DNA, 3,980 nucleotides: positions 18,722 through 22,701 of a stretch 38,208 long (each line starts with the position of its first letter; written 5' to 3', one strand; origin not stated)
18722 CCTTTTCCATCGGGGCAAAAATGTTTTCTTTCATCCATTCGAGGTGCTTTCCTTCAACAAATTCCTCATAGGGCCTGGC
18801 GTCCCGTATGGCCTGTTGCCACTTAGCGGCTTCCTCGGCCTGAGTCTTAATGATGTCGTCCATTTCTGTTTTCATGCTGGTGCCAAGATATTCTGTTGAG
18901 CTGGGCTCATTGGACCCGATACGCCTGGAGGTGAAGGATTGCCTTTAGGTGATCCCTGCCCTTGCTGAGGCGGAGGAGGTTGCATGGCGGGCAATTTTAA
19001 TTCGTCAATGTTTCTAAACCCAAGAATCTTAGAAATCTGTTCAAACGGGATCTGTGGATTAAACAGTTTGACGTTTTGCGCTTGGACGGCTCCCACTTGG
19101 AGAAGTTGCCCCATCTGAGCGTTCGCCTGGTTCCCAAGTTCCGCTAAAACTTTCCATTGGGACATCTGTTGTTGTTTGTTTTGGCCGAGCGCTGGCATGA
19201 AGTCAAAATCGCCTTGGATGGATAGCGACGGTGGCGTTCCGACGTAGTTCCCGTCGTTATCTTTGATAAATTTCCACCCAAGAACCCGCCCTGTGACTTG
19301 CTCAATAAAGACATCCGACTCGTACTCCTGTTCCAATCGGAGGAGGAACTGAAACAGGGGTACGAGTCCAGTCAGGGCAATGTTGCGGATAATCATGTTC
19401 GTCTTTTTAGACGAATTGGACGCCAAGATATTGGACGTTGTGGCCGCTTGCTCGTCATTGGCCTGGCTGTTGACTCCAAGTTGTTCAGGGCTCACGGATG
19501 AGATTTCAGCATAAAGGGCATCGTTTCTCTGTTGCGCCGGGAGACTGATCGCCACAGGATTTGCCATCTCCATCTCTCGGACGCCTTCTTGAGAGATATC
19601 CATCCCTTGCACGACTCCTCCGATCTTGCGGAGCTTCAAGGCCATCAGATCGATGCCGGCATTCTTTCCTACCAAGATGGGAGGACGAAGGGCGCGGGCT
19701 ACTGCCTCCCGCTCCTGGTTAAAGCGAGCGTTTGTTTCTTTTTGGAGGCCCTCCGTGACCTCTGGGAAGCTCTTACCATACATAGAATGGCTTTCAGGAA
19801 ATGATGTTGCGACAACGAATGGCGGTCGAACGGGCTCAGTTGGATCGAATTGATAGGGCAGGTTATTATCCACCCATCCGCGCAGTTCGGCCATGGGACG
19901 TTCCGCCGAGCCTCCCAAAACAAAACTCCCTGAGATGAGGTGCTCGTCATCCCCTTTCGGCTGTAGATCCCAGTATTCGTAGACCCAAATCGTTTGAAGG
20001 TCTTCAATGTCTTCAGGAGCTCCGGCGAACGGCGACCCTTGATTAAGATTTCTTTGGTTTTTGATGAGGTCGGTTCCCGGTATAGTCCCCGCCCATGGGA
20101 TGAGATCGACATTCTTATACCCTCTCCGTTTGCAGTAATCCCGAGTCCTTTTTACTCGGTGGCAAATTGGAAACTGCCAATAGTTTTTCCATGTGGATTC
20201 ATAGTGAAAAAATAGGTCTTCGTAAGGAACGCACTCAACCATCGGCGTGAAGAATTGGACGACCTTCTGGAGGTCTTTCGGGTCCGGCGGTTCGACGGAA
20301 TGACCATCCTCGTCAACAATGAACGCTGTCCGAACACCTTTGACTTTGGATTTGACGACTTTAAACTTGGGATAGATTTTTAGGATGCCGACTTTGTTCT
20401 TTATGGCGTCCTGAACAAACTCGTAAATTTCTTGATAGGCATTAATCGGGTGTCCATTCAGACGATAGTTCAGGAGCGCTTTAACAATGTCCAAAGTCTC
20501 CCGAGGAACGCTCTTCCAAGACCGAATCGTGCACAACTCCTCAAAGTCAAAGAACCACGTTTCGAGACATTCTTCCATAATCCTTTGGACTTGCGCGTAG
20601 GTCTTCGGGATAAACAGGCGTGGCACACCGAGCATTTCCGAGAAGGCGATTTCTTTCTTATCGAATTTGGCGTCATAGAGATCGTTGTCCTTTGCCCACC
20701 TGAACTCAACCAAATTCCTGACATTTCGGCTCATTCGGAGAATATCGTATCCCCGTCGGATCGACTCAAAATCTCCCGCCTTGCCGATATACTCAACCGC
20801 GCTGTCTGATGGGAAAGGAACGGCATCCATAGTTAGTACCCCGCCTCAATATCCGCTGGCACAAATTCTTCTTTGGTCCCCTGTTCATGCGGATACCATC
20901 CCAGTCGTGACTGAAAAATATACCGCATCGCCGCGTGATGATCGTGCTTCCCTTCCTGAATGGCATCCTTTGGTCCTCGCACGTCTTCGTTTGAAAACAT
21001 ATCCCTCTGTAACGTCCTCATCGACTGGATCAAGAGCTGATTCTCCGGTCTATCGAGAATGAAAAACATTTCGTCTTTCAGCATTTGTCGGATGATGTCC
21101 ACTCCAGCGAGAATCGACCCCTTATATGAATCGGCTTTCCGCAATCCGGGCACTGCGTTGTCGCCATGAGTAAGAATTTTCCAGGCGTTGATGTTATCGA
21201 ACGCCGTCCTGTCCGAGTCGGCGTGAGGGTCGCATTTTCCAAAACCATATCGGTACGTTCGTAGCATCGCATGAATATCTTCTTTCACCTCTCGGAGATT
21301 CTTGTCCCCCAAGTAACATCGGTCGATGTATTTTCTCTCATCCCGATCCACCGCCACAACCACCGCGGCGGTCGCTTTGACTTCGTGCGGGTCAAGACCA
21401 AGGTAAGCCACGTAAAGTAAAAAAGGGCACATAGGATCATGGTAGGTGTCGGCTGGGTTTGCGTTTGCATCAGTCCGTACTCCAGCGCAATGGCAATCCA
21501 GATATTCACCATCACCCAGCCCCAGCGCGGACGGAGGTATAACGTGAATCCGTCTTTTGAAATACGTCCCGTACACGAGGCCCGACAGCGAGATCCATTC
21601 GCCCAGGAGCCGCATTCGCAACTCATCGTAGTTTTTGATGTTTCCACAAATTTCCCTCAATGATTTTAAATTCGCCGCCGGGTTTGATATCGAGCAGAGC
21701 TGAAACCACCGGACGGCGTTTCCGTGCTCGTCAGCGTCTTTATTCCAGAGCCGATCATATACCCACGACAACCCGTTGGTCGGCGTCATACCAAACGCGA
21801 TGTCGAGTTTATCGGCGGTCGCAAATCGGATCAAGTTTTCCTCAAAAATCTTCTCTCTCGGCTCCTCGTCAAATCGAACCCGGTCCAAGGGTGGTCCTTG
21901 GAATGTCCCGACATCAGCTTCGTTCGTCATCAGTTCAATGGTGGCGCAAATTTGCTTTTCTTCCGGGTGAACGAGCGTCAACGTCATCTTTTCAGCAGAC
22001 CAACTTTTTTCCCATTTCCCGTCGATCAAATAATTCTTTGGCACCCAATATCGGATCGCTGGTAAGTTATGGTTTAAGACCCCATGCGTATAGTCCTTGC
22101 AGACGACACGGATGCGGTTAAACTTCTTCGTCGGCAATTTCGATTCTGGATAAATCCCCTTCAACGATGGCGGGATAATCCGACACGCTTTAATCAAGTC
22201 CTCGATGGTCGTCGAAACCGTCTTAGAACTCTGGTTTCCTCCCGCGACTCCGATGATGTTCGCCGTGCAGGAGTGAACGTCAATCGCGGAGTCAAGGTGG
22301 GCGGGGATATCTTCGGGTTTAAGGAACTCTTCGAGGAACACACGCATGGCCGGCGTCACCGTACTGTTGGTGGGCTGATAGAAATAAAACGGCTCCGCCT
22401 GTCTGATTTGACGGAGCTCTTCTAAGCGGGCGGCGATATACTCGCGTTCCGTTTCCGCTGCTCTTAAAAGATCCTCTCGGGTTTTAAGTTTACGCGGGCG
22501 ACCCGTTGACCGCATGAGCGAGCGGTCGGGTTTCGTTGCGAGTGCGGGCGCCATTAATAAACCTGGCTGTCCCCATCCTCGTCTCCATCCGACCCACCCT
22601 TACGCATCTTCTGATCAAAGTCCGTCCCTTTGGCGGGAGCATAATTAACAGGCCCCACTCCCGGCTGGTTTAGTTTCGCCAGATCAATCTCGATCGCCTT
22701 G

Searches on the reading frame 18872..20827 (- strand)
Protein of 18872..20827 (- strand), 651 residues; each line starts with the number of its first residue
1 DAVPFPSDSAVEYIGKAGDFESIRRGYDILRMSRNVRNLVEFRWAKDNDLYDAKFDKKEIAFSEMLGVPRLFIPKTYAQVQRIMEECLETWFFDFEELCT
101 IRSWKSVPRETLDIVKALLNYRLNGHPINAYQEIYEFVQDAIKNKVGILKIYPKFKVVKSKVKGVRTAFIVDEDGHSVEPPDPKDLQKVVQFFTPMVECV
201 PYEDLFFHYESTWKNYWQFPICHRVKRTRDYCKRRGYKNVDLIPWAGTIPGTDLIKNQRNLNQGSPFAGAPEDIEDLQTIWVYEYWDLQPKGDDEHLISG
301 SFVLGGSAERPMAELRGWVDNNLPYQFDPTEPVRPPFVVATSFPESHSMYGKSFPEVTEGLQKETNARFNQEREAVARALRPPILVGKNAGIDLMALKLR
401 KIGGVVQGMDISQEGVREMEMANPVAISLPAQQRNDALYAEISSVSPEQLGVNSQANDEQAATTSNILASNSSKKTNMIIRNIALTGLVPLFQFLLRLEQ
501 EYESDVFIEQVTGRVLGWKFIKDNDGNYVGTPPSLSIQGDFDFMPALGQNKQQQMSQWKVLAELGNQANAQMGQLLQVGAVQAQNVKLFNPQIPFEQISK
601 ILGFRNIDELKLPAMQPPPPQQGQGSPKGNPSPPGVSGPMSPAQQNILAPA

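Call 15: search_protein_families(library=phrogs, proteins=[window:18872-20827:-], max_evalue=0.001)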
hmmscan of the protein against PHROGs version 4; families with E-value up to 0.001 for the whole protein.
window:18872-20827:- (651 aa): 2 families
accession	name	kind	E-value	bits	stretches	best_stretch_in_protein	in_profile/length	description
phrog_1216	-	head and packaging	3.9e-26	92.8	1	118-622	109-604/714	portal protein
phrog_332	-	connector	2.7e-07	30.3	1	335-499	260-426/560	head-tail adaptor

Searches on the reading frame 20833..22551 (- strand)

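Call 15: search_protein_families(library=phrogs, proteins=[window:20833-22551:-], max_evalue=0.001)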
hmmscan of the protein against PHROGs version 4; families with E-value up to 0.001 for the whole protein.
window:20833-22551:- (572 aa): 1 family
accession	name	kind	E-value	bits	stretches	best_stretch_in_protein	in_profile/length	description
phrog_2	-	head and packaging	1.4e-06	28.3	1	91-547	275-590/807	terminase large subunit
